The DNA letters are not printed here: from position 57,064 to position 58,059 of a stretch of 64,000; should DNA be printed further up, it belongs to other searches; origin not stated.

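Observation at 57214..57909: SRAP/HMCES homolog with the whole catalytic triad replaced: a possible non-crosslinking abasic-site or ssDNA sensor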

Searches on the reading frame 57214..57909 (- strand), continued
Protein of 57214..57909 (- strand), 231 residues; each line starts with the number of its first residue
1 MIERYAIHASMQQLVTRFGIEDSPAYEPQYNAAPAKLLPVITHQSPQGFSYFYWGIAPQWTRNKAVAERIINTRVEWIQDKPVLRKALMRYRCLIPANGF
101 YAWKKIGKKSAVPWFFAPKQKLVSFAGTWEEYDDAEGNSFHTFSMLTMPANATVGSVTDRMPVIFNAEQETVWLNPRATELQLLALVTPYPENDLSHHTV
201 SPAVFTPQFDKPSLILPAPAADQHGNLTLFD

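Call 32: find_encoding_contigs(protein=P0003, flank=6000, max_places=3)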
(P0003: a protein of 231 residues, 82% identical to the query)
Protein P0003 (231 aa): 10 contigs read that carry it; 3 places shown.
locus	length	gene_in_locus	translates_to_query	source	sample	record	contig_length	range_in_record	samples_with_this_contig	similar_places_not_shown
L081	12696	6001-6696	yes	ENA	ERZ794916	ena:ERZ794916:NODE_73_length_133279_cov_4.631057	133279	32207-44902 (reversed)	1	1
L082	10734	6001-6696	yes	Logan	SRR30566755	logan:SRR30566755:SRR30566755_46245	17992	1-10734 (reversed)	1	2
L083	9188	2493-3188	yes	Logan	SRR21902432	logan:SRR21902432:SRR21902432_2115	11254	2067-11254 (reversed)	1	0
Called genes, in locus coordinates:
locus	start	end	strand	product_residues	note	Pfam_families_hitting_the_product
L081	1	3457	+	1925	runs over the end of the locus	PF13205:Big_5, PF17964:Big_10 (faint), PF13205:Big_5, PF00801:PKD (faint), PF18911:PKD_4, PF18962:Por_Secre_tail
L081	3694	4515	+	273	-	PF03741:TerC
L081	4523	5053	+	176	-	PF11716:MDMPI_N (weak), PF12867:DinB_2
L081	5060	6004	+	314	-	PF00561:Abhydrolase_1, PF12146:Hydrolase_4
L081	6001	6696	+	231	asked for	PF02586:SRAP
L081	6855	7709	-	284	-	-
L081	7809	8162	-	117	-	PF04237:YjbR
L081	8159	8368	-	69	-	PF20498:DUF6728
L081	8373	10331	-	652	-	PF04551:GcpE, PF26540:GcpE_C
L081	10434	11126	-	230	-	PF00106:adh_short, PF08659:KR, PF13561:adh_short_C2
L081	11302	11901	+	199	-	PF02405:MlaE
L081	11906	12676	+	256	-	PF00005:ABC_tran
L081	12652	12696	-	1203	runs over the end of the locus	PF00512:HisKA, PF02518:HATPase_c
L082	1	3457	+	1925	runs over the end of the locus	PF13205:Big_5, PF17964:Big_10 (faint), PF13205:Big_5, PF00801:PKD (faint), PF18911:PKD_4, PF18962:Por_Secre_tail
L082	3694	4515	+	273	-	PF03741:TerC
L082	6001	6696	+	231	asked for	PF02586:SRAP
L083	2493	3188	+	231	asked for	PF02586:SRAP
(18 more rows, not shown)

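Call 33: find_encoding_contigs(protein=P0011, flank=6000, max_places=1)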
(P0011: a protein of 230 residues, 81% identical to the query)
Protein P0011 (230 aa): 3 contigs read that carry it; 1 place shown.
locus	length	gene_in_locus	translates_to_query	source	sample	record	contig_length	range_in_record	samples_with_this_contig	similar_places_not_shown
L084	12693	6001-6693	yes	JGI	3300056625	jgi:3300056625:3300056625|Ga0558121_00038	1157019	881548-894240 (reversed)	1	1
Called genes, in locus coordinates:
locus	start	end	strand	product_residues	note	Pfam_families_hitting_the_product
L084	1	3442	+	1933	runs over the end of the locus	PF00801:PKD (faint), PF13205:Big_5, PF18911:PKD_4, PF18962:Por_Secre_tail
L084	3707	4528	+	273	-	PF03741:TerC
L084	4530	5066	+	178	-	PF12867:DinB_2, PF11716:MDMPI_N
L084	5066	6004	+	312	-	PF00561:Abhydrolase_1, PF12146:Hydrolase_4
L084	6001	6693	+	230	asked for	PF02586:SRAP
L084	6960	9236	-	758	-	PF00933:Glyco_hydro_3, PF01915:Glyco_hydro_3_C, PF14310:Fn3-like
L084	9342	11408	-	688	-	PF13205:Big_5, PF10091:Glycoamylase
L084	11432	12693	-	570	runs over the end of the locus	PF17957:Big_7 (weak), PF13385:Laminin_G_3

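Call 34: find_encoding_contigs(protein=P0007, flank=6000, max_places=1)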
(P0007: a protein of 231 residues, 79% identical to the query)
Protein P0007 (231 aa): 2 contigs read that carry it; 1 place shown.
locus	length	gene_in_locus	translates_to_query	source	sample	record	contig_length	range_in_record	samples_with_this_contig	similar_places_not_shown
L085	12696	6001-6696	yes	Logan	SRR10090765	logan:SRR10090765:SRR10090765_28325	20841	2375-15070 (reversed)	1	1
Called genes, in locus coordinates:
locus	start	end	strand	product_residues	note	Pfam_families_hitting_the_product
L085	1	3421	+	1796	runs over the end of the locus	PF17964:Big_10 (faint), PF13205:Big_5, PF18911:PKD_4 (faint), PF13205:Big_5, PF18962:Por_Secre_tail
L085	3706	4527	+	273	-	PF03741:TerC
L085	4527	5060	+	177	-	PF11716:MDMPI_N, PF12867:DinB_2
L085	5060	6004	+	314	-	PF00561:Abhydrolase_1, PF12146:Hydrolase_4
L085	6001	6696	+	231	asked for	PF02586:SRAP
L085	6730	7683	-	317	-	-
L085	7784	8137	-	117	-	PF04237:YjbR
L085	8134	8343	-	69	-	PF20498:DUF6728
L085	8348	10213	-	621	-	PF04551:GcpE, PF26540:GcpE_C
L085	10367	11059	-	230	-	PF00106:adh_short, PF08659:KR, PF13561:adh_short_C2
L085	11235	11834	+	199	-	PF02405:MlaE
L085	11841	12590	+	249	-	PF00005:ABC_tran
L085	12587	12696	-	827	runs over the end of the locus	?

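Call 35: find_encoding_contigs(protein=P0017, flank=6000, max_places=1)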
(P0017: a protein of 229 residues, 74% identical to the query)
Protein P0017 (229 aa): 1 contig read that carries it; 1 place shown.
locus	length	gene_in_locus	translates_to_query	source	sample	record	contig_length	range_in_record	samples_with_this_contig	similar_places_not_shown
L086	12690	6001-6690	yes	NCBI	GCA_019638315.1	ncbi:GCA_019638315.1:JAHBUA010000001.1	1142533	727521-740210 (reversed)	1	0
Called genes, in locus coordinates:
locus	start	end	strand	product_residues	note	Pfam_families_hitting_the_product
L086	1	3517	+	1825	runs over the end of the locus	PF00801:PKD (faint), PF18911:PKD_4 (faint), PF13205:Big_5, PF18962:Por_Secre_tail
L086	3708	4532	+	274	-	PF05940:NnrS (faint), PF03741:TerC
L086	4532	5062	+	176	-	PF05163:DinB (weak), PF12867:DinB_2, PF11716:MDMPI_N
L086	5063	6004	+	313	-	PF00561:Abhydrolase_1, PF12146:Hydrolase_4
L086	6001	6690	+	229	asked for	PF02586:SRAP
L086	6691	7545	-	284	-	-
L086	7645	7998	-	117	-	PF04237:YjbR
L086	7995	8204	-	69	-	PF20498:DUF6728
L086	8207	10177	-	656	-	PF04551:GcpE, PF26540:GcpE_C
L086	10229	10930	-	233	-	PF00106:adh_short, PF08643:DUF1776 (weak), PF08659:KR, PF13561:adh_short_C2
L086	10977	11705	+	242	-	PF02405:MlaE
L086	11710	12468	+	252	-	PF00005:ABC_tran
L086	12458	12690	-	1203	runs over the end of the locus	PF00512:HisKA (weak), PF02518:HATPase_c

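Call 37: predict_structure(alignment_id=A3)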
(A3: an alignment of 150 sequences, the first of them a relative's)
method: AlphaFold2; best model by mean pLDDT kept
length: 231 residues; sequences in the alignment: 150
mean_pLDDT: 93.0   pTM: 0.90
mean pLDDT of the five models: 93.0, 92.8, 92.0, 92.0, 91.5
residues with pLDDT >= 90: 186; 70-90: 42; 50-70: 3; < 50: 0
segments of 3 or more residues with pLDDT < 50: none
pLDDT, mean of each block of 10 residues (from residue 1): 96 94 89 96 92 89 77 94 93 98 93 96 96 87 97 97 97 96 96 97 96 97 81 57
secondary structure, 60 per line:
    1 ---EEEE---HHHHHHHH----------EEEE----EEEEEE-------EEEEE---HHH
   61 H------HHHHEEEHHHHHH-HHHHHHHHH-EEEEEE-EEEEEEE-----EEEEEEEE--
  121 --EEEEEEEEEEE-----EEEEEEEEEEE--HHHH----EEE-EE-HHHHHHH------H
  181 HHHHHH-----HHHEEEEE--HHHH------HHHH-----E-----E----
elements in order: E4-7 H11-18 E29-32 E37-42 E50-54 H58-61 H68-71 E72-74 H75-80 H82-90 E92-97 E99-105 E111-118 E123-133 E139-149 H152-155 E160-162 H167-173 H180-186 E195-199 H202-205 H212-215

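Call 41: fold_search(model_id=the predicted structure, library=pdb)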
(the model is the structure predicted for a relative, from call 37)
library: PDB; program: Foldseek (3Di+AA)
matches with E <= 10: 431; with E <= 0.001: 21
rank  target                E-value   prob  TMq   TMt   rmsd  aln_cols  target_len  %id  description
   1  2f20_B                2.1e-19  1.00  0.79  0.78   4.2       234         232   24  X-ray Crystal Structure of Protein BT_1218 from Bacteroides thetaiotaomicron. Northeast Structural Genomics Consortium (released 2005-11-22)
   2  2f20_A                4.5e-19  1.00  0.78  0.78   4.2       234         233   24  X-ray Crystal Structure of Protein BT_1218 from Bacteroides thetaiotaomicron. Northeast Structural Genomics Consortium (released 2005-11-22)
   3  6oov_A                2.2e-17  1.00  0.77  0.72   3.9       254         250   21  Crystal structure of HMCES SRAP domain in complex with palindromic 3' overhang DNA (released 2019-05-15)
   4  5ko9                  7.8e-17  1.00  0.78  0.71   3.8       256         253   21  Crystal Structure of the SRAP Domain of Human HMCES Protein (released 2016-08-24)
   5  6oov_B                9.4e-17  1.00  0.79  0.73   3.6       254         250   20  Crystal structure of HMCES SRAP domain in complex with palindromic 3' overhang DNA (released 2019-05-15)
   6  6kbz_D                1.0e-16  1.00  0.77  0.79   4.1       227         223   22  Crystal structure of yedK with ssDNA containing a tetrahydrofuran abasic site (released 2019-07-10)
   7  6kbz_H                2.2e-16  1.00  0.77  0.81   4.0       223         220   22  Crystal structure of yedK with ssDNA containing a tetrahydrofuran abasic site (released 2019-07-10)
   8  6oeb_A                5.0e-16  1.00  0.78  0.70   4.6       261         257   20  Crystal structure of HMCES SRAP domain in complex with 3' overhang DNA (released 2019-04-10)
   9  6nua_A                6.0e-16  1.00  0.77  0.79   4.1       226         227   22  DNA-protein crosslink between E. coli YedK and ssDNA containing an abasic site (released 2019-06-26)
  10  6nuh_A                7.2e-16  1.00  0.77  0.78   4.1       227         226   22  Non-covalent DNA-protein complex between E. coli YedK and ssDNA containing an abasic site analog (released 2019-06-26)
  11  6oea_A                9.7e-16  1.00  0.78  0.70   4.3       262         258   20  Crystal structure of HMCES SRAP domain in complex with longer 3' overhang DNA (released 2019-04-10)
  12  8d2m_B                1.2e-15  1.00  0.77  0.80   4.0       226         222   23  Covalent Schiff base complex of YedK C2A and abasic DNA (released 2023-04-12)
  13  6kcq_B                1.3e-15  1.00  0.77  0.80   4.1       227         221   22  Crystal structure of yedK with ssDNA containing an abasic site (released 2019-07-10)
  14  8d2m_A                3.0e-15  1.00  0.76  0.78   4.2       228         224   23  Covalent Schiff base complex of YedK C2A and abasic DNA (released 2023-04-12)
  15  1zn6                  9.5e-15  1.00  0.72  0.78   3.5       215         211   23  X-ray Crystal Structure of Protein Q7WLM8 from Bordetella bronchiseptica. Northeast Structural Genomics Consortium Targe (released 2005-05-17)
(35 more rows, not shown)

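Call 47: find_homologous_proteins(query=L016:6001-6696:+, max_evalue=1e-20)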
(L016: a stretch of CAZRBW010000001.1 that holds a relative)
Query L016:6001-6696:+ (232 aa): 7985 proteins with E <= 1e-20 among 8000 candidates; the best 120 are listed.
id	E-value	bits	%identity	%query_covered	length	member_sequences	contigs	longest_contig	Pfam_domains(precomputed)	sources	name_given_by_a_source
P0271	5.5e-141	486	90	100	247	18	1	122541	PF02586.20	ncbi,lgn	-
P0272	4.8e-138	476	87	100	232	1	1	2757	PF02586.20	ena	-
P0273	4.4e-115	401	73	100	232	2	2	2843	PF02586.20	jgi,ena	jgi:putative SOS response-associated peptidase YedK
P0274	2.1e-112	392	71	100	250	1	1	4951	PF02586.20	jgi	jgi:putative SOS response-associated peptidase YedK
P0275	6.6e-108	377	69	100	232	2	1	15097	PF02586.20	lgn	-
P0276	2.2e-101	356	64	100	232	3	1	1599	PF02586.20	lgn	-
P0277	3.2e-101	355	65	100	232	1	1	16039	PF02586.20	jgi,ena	jgi:putative SOS response-associated peptidase YedK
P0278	1.5e-100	353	62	100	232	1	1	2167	PF02586.20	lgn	-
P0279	3.2e-100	352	67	100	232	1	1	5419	PF02586.20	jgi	jgi:putative SOS response-associated peptidase YedK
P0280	7.3e-99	348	62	100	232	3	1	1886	PF02586.20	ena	-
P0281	8.8e-99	348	62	100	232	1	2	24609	PF02586.20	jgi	jgi:putative SOS response-associated peptidase YedK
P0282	1.9e-98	346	63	100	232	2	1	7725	PF02586.20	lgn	-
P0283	2.9e-98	346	61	100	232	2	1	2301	PF02586.20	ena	-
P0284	3.8e-98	345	62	100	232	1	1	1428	PF02586.20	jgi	jgi:putative SOS response-associated peptidase YedK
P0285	5.1e-98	345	63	100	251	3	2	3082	PF02586.20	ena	-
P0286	1.1e-97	344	62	100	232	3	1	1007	PF02586.20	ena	-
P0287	4.0e-97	342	63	100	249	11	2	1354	PF02586.20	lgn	-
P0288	1.0e-96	341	63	100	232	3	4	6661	PF02586.20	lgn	-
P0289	1.4e-96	340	63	100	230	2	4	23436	PF02586.20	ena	-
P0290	2.8e-96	339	63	96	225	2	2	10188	PF02586.20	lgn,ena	-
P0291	2.8e-96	339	61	100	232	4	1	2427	PF02586.20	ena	-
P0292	3.1e-96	339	62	100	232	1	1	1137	PF02586.20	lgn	-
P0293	8.3e-96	338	61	100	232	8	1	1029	PF02586.20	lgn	-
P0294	1.4e-95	337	62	100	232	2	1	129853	PF02586.20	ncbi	-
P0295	1.7e-95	337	60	100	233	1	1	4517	PF02586.20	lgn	-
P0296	7.2e-95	335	62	100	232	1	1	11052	PF02586.20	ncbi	-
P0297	7.4e-95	335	59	100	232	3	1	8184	PF02586.20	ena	-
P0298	1.9e-94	333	59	100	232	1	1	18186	PF02586.20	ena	-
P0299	2.5e-94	333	61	100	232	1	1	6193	PF02586.20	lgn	-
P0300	5.1e-94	332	60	100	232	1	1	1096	PF02586.20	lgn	-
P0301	8.8e-94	331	60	100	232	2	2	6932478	PF02586.20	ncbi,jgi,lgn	jgi:putative SOS response-associated peptidase YedK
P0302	1.2e-93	331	60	100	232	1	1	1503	PF02586.20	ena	-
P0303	1.2e-93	331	61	100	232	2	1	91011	PF02586.20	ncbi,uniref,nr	ncbi:SOS response-associated peptidase [Litoribacter ruber]|uniref:SOS response-associated peptidase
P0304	1.8e-93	330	61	100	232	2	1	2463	PF02586.20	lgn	-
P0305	2.6e-93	330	61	100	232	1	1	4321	PF02586.20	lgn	-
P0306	3.8e-93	329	59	100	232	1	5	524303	PF02586.20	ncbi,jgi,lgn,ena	-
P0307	6.0e-93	328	60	100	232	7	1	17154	PF02586.20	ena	-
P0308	6.2e-93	328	61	100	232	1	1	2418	PF02586.20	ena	-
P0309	6.8e-93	328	60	100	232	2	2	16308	PF02586.20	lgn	-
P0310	8.6e-93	328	61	100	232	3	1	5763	PF02586.20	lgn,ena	-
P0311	1.8e-92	327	59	100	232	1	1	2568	PF02586.20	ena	-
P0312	2.0e-92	327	60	100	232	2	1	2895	PF02586.20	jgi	-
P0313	2.9e-92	326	60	100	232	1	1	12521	PF02586.20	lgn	-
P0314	4.2e-92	326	61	100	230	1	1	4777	PF02586.20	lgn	-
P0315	7.1e-92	325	59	100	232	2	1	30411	PF02586.20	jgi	jgi:putative SOS response-associated peptidase YedK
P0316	7.6e-92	325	60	100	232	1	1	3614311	PF02586.20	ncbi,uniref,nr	ncbi:SOS response-associated peptidase [Litoribacter populi]|uniref:SOS response-associated peptidas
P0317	1.0e-91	324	58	100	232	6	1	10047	PF02586.20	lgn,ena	-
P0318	1.2e-91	324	60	100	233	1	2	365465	PF02586.20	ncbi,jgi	jgi:putative SOS response-associated peptidase YedK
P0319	1.2e-91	324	59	100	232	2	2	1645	PF02586.20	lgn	-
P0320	1.5e-91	324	57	100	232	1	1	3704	PF02586.20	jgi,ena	-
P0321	1.5e-91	324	58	100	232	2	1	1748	PF02586.20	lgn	-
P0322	1.5e-91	324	58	100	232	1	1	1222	PF02586.20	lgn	-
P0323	1.5e-91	324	61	100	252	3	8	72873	PF02586.20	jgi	jgi:putative SOS response-associated peptidase YedK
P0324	1.6e-91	324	58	100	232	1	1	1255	PF02586.20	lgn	-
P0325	2.0e-91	323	59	100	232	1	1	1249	PF02586.20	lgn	-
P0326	2.3e-91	323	59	100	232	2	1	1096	PF02586.20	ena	-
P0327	2.8e-91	323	60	100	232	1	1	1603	PF02586.20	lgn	-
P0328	2.9e-91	323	60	100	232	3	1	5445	PF02586.20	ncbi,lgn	-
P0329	3.3e-91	323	60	100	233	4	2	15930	PF02586.20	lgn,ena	-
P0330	4.0e-91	322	58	100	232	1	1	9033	PF02586.20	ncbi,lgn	-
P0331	5.2e-91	322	59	100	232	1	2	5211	PF02586.20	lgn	-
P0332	5.5e-91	322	60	100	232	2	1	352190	PF02586.20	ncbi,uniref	ncbi:SOS response-associated peptidase [Negadavirga shengliensis]|uniref:Abasic site processing prot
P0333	5.5e-91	322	58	100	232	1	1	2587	PF02586.20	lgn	-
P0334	5.8e-91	322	59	100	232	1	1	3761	PF02586.20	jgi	jgi:putative SOS response-associated peptidase YedK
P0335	6.9e-91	322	59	100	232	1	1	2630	PF02586.20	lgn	-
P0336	6.9e-91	322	59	100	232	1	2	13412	PF02586.20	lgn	-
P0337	7.6e-91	322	59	100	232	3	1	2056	PF02586.20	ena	-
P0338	1.0e-90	321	59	100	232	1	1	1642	PF02586.20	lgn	-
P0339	1.0e-90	321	59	100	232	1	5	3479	PF02586.20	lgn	-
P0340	1.1e-90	321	60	100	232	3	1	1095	PF02586.20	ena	-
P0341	1.1e-90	321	61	100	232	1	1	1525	PF02586.20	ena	-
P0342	1.3e-90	321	59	100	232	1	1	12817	PF02586.20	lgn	-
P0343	1.5e-90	321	58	100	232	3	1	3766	PF02586.20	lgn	-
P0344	1.6e-90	320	60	100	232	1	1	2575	PF02586.20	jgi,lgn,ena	-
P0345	1.6e-90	320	58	100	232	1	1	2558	PF02586.20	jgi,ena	-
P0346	1.9e-90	320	60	100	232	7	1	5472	PF02586.20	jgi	-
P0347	1.9e-90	320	59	100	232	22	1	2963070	PF02586.20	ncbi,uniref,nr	ncbi:SOS response-associated peptidase [Cyclobacterium marinum]|uniref:SOS response-associated pepti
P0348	2.0e-90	320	57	100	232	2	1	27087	PF02586.20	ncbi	-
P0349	2.1e-90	320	59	100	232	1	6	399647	PF02586.20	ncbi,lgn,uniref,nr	ncbi:SOS response-associated peptidase [Mongoliibacter ruber]|uniref:Abasic site processing protein 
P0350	2.3e-90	320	58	100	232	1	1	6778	PF02586.20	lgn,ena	-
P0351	2.5e-90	320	59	100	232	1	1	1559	PF02586.20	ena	-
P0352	2.7e-90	320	59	100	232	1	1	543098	PF02586.20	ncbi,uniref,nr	ncbi:YoqW [Indibacter alkaliphilus LW1]|uniref:Abasic site processing protein n=1 Tax=Indibacter alk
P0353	3.1e-90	320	60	100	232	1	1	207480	PF02586.20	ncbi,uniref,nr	ncbi:SOS response-associated peptidase [Aquiflexum sp. TKW24L]|uniref:SOS response-associated peptid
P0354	3.7e-90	319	59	100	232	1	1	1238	PF02586.20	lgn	-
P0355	3.7e-90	319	58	100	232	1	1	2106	PF02586.20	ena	-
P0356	3.8e-90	319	59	100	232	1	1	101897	PF02586.20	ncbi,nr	ncbi:MAG: SOS response-associated peptidase [Cyclobacteriaceae bacterium]|nr:SOS response-associated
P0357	3.9e-90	319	59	100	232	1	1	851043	PF02586.20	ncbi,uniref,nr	ncbi:SOS response-associated peptidase [Anditalea andensis]|uniref:Abasic site processing protein n=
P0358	4.2e-90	319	58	100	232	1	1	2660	PF02586.20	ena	-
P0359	4.9e-90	319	58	100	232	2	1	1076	PF02586.20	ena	-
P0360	6.6e-90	318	58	100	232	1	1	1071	PF02586.20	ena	-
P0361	6.8e-90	318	58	100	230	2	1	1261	PF02586.20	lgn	-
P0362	9.8e-90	318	59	100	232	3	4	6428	PF02586.20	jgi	jgi:putative SOS response-associated peptidase YedK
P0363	1.4e-89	317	59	100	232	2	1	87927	PF02586.20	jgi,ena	-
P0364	1.5e-89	317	59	100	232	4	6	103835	PF02586.20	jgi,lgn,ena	-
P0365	2.3e-89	317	57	100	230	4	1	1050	PF02586.20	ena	-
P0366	2.5e-89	317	57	100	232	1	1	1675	PF02586.20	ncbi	-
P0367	2.6e-89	317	57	100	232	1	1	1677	PF02586.20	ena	-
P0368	2.7e-89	316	59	100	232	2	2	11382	PF02586.20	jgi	jgi:putative SOS response-associated peptidase YedK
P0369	3.0e-89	316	59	100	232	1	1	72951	PF02586.20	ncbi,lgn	ncbi:MAG: SOS response-associated peptidase [Anditalea sp.]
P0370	3.1e-89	316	59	100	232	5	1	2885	PF02586.20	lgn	-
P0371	3.3e-89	316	60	100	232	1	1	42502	PF02586.20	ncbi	-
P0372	3.5e-89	316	57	100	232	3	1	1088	PF02586.20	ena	-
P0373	3.5e-89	316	61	100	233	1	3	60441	PF02586.20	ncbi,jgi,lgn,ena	jgi:putative SOS response-associated peptidase YedK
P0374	3.7e-89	316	56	100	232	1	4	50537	PF02586.20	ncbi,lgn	-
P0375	5.5e-89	315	59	100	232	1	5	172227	PF02586.20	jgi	jgi:putative SOS response-associated peptidase YedK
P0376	5.7e-89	315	59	100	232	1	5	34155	PF02586.20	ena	-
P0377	6.0e-89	315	59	100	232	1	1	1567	PF02586.20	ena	-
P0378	6.4e-89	315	57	100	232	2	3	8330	PF02586.20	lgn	-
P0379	7.8e-89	315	59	100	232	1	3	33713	PF02586.20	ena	-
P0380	1.0e-88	315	57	100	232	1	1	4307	PF02586.20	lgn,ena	-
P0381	1.0e-88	315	60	100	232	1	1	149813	PF02586.20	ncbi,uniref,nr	ncbi:SOS response-associated peptidase [Aquiflexum sp. LQ15W]|uniref:SOS response-associated peptida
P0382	1.1e-88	315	59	100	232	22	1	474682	PF02586.20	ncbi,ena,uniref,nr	ncbi:SOS response-associated peptidase [Cognataquiflexum rubidum]|uniref:SOS response-associated pep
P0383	1.2e-88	314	58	100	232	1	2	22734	PF02586.20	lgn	-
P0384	1.2e-88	314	59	100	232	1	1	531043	PF02586.20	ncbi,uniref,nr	ncbi:SOS response-associated peptidase [Algoriphagus sp. CAU 1675]|uniref:SOS response-associated pe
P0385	1.2e-88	314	59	100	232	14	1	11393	PF02586.20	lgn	-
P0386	1.3e-88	314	58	100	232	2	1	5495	PF02586.20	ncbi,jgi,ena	-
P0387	1.3e-88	314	57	100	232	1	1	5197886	PF02586.20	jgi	jgi:putative SOS response-associated peptidase YedK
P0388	1.6e-88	314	58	100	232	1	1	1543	PF02586.20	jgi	jgi:putative SOS response-associated peptidase YedK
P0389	1.7e-88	314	59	100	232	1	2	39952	PF02586.20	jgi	jgi:putative SOS response-associated peptidase YedK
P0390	1.8e-88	314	57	100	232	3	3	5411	PF02586.20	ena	-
